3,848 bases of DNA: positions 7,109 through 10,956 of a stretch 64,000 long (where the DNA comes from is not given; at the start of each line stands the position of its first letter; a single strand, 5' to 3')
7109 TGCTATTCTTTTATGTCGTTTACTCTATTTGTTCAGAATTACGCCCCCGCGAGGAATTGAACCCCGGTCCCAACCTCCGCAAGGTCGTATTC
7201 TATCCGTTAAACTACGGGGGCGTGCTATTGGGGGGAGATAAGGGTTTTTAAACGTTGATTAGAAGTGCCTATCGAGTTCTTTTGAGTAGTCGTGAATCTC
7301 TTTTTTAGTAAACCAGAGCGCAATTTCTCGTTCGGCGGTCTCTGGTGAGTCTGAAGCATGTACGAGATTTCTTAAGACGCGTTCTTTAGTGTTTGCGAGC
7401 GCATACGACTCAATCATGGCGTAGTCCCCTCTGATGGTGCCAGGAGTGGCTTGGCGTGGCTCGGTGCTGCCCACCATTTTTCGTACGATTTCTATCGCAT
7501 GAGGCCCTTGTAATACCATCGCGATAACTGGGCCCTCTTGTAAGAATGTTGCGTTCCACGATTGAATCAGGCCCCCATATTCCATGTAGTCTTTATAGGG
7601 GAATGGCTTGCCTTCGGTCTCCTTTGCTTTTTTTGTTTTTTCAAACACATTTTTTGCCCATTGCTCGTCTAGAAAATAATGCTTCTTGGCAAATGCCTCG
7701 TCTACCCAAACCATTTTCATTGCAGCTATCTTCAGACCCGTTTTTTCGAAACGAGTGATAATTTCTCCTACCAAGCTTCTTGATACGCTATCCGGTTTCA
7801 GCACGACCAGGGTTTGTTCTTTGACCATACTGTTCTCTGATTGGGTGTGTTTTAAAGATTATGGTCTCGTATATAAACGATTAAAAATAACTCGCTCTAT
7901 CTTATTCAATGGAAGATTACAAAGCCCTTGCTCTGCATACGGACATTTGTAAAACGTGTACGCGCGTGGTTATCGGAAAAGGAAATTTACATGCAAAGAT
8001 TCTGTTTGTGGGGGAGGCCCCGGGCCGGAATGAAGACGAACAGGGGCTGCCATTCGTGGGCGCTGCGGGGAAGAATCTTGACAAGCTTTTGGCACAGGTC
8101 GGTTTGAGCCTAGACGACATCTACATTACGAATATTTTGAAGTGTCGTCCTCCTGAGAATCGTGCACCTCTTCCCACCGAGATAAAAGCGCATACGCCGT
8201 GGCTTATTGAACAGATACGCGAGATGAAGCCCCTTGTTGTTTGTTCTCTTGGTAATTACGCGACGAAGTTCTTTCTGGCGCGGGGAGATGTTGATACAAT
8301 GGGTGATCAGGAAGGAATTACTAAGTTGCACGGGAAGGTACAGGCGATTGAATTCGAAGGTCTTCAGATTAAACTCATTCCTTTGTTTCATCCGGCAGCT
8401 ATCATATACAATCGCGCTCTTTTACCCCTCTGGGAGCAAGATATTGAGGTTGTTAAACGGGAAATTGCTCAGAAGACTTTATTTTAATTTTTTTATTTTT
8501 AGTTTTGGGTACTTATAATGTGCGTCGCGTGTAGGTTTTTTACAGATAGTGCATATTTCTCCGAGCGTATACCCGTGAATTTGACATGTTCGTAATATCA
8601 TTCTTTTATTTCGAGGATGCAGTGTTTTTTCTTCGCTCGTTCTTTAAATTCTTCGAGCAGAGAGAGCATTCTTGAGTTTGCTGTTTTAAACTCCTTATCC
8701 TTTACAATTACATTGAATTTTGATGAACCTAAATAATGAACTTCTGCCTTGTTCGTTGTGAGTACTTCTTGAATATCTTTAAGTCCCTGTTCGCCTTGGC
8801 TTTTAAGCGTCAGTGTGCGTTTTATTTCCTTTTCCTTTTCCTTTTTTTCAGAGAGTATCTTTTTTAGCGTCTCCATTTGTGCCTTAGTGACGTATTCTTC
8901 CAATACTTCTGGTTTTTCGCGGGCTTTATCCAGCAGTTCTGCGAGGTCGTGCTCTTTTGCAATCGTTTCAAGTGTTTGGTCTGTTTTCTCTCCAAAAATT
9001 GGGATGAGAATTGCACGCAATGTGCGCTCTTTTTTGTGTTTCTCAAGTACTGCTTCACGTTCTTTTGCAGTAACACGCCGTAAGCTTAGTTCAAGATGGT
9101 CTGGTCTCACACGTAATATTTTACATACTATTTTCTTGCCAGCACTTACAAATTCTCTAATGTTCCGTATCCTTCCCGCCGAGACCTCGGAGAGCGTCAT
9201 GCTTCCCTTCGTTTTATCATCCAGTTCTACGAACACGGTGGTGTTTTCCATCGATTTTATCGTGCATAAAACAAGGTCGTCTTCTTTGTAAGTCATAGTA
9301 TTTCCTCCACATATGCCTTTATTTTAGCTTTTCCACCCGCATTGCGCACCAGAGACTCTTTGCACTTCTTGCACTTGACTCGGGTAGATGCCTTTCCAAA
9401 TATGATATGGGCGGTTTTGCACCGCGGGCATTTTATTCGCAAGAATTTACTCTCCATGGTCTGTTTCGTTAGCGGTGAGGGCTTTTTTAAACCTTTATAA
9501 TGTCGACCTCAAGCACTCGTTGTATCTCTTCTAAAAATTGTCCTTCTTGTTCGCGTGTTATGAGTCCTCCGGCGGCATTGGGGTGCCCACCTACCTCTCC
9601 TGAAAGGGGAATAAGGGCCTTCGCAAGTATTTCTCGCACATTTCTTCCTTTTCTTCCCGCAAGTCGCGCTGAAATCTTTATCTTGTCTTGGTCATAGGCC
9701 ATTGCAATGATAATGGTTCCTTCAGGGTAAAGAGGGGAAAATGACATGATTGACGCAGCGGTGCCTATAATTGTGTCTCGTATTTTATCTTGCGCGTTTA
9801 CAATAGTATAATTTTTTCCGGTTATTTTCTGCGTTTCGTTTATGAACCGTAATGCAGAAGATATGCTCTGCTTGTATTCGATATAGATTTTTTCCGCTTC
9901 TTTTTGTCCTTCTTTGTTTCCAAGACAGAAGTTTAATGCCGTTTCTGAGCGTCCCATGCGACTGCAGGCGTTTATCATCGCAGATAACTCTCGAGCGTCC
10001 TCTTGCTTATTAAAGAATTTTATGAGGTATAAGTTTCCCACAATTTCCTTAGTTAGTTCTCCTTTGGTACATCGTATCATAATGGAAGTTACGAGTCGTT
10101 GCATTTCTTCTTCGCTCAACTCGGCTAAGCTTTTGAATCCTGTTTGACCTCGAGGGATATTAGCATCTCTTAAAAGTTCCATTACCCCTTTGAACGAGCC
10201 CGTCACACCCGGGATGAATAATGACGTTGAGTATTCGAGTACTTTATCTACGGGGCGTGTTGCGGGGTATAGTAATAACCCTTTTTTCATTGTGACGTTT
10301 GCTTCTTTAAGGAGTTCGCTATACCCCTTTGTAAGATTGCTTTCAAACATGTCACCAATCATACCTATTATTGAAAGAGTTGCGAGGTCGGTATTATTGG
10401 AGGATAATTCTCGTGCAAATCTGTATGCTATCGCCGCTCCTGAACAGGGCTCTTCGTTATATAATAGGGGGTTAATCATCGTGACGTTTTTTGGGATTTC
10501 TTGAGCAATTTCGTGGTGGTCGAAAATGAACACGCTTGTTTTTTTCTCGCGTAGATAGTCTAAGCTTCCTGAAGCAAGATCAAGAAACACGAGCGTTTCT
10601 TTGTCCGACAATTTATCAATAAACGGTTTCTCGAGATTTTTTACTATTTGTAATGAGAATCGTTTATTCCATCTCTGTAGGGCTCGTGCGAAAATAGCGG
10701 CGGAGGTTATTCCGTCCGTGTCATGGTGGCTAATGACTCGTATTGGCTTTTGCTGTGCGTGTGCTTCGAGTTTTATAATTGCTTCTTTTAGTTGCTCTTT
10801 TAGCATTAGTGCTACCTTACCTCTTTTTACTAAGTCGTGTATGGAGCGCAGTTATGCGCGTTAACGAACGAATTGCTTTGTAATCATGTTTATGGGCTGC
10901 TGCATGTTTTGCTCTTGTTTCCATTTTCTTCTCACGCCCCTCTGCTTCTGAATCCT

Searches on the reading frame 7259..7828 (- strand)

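Call 68: search_protein_families(library=pfam, proteins=[window:7259-7828:-], max_evalue=0.001)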
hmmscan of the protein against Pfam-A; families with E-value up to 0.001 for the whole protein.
window:7259-7828:- (189 aa): 1 family
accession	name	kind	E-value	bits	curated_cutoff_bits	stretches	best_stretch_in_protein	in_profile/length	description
PF00334.24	NDK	-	4.9e-42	143.5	27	2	94-178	62-135/135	Nucleoside diphosphate kinase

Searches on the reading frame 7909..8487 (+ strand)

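Call 68: search_protein_families(library=pfam, proteins=[window:7909-8487:+], max_evalue=0.001)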
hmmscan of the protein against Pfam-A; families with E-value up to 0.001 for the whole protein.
window:7909-8487:+ (192 aa): 1 family
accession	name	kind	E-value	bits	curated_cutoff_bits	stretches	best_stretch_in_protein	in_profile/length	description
PF03167.25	UDG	-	8e-36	123.6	24.3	1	23-171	2-127/141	Uracil DNA glycosylase superfamily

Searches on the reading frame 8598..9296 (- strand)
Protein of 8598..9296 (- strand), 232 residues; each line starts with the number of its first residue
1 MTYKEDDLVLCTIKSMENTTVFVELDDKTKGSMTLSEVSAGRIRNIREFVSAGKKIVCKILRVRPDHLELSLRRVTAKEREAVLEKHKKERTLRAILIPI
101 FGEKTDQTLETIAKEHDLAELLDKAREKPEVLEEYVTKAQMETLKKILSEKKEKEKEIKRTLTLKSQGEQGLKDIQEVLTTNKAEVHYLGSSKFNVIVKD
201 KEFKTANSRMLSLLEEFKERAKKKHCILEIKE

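Call 68: search_protein_families(library=pfam, proteins=[window:8598-9296:-], max_evalue=0.001)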
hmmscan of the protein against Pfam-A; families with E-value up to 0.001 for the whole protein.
window:8598-9296:- (232 aa): 2 families
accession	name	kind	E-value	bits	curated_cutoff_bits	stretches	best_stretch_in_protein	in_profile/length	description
PF07541.17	EIF_2_alpha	-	0.00018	21.9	22.8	1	114-198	12-109/114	Eukaryotic translation initiation factor 2 alpha subunit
PF00575.29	S1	-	0.00022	22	22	1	4-71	3-70/74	S1 RNA binding domain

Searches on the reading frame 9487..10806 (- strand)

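Call 48: search_protein_families(library=pfam, proteins=[window:9487-10806:-], max_evalue=0.001)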
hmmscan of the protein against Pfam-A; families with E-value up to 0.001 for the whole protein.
window:9487-10806:- (439 aa): 3 families
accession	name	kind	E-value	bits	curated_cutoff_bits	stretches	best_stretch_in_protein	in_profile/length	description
PF01368.27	DHH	-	1e-12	48.9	28.1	1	22-148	2-124/125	DHH family, N-terminal domain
PF21763.2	DHH_CID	-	2.1e-12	47.7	27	1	183-257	6-81/84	DHH-CID domain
PF02272.25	DHHA1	-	7.4e-12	46.1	25.9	1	335-432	6-100/102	DHHA1 domain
